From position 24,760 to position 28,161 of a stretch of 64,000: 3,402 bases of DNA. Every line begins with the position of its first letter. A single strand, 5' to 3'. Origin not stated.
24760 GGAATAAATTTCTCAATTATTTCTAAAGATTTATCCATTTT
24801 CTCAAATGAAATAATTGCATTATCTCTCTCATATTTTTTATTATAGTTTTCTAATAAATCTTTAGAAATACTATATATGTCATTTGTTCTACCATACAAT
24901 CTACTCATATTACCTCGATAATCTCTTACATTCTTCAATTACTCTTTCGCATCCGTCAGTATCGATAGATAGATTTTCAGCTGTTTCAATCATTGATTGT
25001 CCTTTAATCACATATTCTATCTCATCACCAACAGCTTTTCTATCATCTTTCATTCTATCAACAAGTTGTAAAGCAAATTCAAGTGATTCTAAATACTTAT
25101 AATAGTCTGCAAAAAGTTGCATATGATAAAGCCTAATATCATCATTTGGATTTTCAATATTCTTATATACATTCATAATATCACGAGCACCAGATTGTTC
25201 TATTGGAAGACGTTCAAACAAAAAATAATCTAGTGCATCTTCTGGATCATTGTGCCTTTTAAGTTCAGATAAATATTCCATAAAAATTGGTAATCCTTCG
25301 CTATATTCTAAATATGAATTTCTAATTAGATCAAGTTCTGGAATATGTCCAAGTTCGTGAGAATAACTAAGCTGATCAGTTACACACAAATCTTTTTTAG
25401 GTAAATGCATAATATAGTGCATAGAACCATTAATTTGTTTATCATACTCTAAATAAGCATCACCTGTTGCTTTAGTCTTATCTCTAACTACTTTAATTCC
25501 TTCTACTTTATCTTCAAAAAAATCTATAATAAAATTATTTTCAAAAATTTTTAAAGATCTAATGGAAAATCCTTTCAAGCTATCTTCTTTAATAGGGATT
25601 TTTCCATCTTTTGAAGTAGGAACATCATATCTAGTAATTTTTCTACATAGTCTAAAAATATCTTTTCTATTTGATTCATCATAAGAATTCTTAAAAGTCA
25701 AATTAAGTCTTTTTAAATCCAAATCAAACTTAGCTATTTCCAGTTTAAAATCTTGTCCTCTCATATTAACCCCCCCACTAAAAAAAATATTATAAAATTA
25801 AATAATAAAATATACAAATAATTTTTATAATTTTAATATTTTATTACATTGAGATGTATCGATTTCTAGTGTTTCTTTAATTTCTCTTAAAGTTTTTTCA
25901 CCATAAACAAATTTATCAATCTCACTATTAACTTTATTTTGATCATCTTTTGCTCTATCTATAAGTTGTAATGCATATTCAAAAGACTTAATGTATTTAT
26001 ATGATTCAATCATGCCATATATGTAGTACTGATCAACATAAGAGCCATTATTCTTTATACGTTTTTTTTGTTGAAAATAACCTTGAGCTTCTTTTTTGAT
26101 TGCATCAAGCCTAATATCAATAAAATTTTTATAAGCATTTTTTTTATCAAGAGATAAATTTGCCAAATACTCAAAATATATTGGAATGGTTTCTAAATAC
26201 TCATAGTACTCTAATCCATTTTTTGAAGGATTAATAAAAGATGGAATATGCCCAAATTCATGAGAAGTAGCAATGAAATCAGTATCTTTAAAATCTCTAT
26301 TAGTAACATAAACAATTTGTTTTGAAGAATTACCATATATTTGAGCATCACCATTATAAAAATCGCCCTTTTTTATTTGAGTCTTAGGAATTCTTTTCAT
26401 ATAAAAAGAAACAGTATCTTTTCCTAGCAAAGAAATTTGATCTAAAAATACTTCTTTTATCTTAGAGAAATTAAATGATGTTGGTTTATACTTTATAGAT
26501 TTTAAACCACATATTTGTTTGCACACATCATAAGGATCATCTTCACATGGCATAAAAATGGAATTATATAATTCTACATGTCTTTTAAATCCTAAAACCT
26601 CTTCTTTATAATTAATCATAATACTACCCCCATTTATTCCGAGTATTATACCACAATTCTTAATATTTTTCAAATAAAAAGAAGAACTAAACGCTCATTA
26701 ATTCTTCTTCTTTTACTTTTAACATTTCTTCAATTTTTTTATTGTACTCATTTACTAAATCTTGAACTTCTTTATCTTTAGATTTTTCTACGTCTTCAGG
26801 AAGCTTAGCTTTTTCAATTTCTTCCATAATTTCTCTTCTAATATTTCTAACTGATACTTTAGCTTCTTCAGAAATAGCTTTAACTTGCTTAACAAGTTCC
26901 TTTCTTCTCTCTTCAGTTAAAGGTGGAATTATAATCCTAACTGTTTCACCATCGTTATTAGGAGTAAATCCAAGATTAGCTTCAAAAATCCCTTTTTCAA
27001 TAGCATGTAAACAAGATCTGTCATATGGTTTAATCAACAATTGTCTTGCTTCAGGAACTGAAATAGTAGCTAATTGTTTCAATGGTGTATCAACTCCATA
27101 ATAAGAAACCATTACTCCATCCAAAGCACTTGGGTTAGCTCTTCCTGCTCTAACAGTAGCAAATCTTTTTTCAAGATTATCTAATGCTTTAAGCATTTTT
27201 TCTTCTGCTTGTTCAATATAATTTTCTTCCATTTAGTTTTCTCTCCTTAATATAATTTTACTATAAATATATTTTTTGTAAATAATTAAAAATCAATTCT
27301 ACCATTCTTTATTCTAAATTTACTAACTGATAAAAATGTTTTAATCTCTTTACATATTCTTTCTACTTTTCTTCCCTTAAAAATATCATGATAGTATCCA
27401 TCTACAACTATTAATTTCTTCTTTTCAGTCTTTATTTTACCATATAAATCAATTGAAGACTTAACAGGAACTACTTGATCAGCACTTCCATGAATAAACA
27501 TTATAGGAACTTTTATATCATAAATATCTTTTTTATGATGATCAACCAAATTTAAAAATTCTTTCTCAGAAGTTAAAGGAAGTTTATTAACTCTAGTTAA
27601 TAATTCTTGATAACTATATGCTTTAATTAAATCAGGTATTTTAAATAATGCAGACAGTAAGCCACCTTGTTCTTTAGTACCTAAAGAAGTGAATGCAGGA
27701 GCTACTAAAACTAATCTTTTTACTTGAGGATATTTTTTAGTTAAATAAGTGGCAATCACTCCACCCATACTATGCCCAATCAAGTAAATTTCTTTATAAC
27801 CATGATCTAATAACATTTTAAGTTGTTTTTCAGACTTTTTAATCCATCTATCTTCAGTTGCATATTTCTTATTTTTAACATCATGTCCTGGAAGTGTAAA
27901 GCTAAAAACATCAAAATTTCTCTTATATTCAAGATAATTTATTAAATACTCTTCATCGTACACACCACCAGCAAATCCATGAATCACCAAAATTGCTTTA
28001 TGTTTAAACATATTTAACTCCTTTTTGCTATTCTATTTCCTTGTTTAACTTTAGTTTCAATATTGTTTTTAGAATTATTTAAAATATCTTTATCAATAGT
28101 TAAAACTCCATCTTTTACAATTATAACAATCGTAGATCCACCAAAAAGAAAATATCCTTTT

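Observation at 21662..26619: Six tandem paralogs downstream of frr: two intact HExxH...E peptidase-like genes followed by four copies that lost both zinc-binding histidines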

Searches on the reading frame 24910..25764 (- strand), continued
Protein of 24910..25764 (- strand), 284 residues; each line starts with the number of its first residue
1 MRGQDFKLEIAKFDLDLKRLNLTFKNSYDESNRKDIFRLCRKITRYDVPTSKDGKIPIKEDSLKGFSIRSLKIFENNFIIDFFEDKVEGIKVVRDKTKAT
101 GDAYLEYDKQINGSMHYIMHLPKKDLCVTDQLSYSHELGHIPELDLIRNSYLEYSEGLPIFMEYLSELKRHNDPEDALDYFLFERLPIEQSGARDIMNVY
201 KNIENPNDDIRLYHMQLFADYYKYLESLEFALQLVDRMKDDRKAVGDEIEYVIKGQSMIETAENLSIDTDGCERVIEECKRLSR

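Call 79: find_encoding_contigs(protein=P0008, flank=10000, max_places=1)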
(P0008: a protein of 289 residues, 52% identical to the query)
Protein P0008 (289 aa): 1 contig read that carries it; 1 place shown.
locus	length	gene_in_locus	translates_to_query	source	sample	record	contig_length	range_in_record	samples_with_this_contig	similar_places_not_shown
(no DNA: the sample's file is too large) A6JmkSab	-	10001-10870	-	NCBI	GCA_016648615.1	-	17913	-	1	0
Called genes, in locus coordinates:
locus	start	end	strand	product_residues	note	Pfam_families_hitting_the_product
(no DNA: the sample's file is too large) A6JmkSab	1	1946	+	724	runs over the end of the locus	?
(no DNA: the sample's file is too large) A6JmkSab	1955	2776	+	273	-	PF01149:Fapy_DNA_glyco, PF06831:H2TH, PF06827:zf-FPG_IleRS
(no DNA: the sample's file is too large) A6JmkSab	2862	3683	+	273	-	-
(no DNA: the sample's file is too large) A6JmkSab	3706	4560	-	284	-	PF00491:Arginase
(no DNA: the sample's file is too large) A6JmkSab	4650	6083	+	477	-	PF08245:Mur_ligase_M, PF02875:Mur_ligase_C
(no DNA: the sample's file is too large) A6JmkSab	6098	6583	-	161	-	-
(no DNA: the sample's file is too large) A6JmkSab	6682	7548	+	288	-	PF01509:TruB_N, PF16198:TruB_C_2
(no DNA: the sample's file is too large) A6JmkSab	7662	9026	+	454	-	-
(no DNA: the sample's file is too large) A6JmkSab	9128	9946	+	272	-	-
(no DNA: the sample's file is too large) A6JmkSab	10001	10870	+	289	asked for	-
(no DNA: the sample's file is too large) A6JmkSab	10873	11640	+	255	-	-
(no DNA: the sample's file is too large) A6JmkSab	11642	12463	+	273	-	-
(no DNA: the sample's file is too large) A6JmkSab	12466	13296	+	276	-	-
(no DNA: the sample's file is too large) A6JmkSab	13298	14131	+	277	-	-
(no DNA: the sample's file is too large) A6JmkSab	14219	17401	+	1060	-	-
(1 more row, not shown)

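Call 81: search_dna_similar(query=window:24910-25764:-, collection=phages, mode=protein, max_evalue=0.001, max_rows=10)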
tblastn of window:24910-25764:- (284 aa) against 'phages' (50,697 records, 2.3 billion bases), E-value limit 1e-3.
No match.

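Call 82: search_dna_similar(query=window:24910-25764:-, collection=plasmids, mode=protein, max_evalue=0.001, max_rows=10)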
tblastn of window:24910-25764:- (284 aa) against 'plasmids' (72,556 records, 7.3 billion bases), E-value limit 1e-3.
No match.
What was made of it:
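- On Known anti-phage defence systems (PADLOC-DB v2): No phage or plasmid homologues (calls 81, 82).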

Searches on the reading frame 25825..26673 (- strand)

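Call 3: search_protein_families(library=pfam, proteins=[window:25825-26673:-], max_evalue=1)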
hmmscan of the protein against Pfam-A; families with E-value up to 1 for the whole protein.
window:25825-26673:- (282 aa): 0 families

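Call 4: search_protein_families(library=ncbifam, proteins=[window:25825-26673:-], max_evalue=1)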
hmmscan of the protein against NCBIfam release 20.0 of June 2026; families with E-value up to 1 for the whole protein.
window:25825-26673:- (282 aa): 0 families

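Call 26: search_protein_families(library=padloc, proteins=[window:25825-26673:-], max_evalue=1)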
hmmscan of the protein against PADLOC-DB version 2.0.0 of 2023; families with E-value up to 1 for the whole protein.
window:25825-26673:- (282 aa): 1 family
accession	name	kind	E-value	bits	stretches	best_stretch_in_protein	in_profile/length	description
PDLC04141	capP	-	0.03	11.8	1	93-143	29-78/242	capP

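Call 27: search_protein_families(library=phrogs, proteins=[window:25825-26673:-], max_evalue=1)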
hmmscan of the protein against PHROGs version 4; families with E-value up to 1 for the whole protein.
window:25825-26673:- (282 aa): 1 family
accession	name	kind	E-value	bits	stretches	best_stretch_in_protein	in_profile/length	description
phrog_809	-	transcription regulation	0.037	15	1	233-253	18-38/54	transcriptional regulator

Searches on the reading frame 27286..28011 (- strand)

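Call 71: search_protein_families(library=pfam, proteins=[window:27286-28011:-], max_evalue=0.001)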
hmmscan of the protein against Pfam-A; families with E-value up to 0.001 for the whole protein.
window:27286-28011:- (241 aa): 16 families
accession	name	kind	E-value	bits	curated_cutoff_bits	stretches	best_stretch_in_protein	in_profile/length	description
PF12146.15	Hydrolase_4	-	3.5e-27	95.7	27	1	4-212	4-236/239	Serine aminopeptidase, S33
PF00561.26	Abhydrolase_1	-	5.1e-21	75.9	25.8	1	6-110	2-109/245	alpha/beta hydrolase fold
PF12697.13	Abhydrolase_6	-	7.6e-10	40.2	26.3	1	7-127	1-113/217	Alpha/beta hydrolase family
PF06028.17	DUF915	-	1.7e-08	34.6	22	1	46-116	78-152/255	Alpha/beta hydrolase of unknown function (DUF915)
PF10230.15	LIDHydrolase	-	2.5e-08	34.4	27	1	29-147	27-159/262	Lipid-droplet associated hydrolase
PF02230.22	Abhydrolase_2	-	7.3e-07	29.7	23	0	57-100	83-132/217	Phospholipase/Carboxylesterase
PF01738.24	DLH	-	3.3e-06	27.3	21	0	156-200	132-176/217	Dienelactone hydrolase family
PF05728.18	UPF0227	-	8.4e-06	26.2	21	1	61-110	47-94/187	Uncharacterised protein family (UPF0227)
PF03959.19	FSH1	-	9.5e-06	25.9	21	1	77-201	105-193/211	Serine hydrolase (FSH1)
PF12695.13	Abhydrolase_5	-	2e-05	24.9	27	0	72-134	56-119/164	Alpha/beta hydrolase family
PF00326.27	Peptidase_S9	-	2.9e-05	24.1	22.6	1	74-202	65-181/213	Prolyl oligopeptidase family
PF12740.14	PETase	-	4.4e-05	23.4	28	0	159-212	160-215/263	PET hydrolase-like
PF07819.20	PGAP1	-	5.3e-05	23.5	24.3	0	70-92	88-110/233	PGAP1-like alpha/beta domain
PF08840.17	BAAT_C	-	0.00016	22.2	20.9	1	68-187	14-133/210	BAAT / Acyl-CoA thioester hydrolase C terminal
PF06821.19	Ser_hydrolase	-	0.00025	21.5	22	1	48-108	34-93/172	Serine hydrolase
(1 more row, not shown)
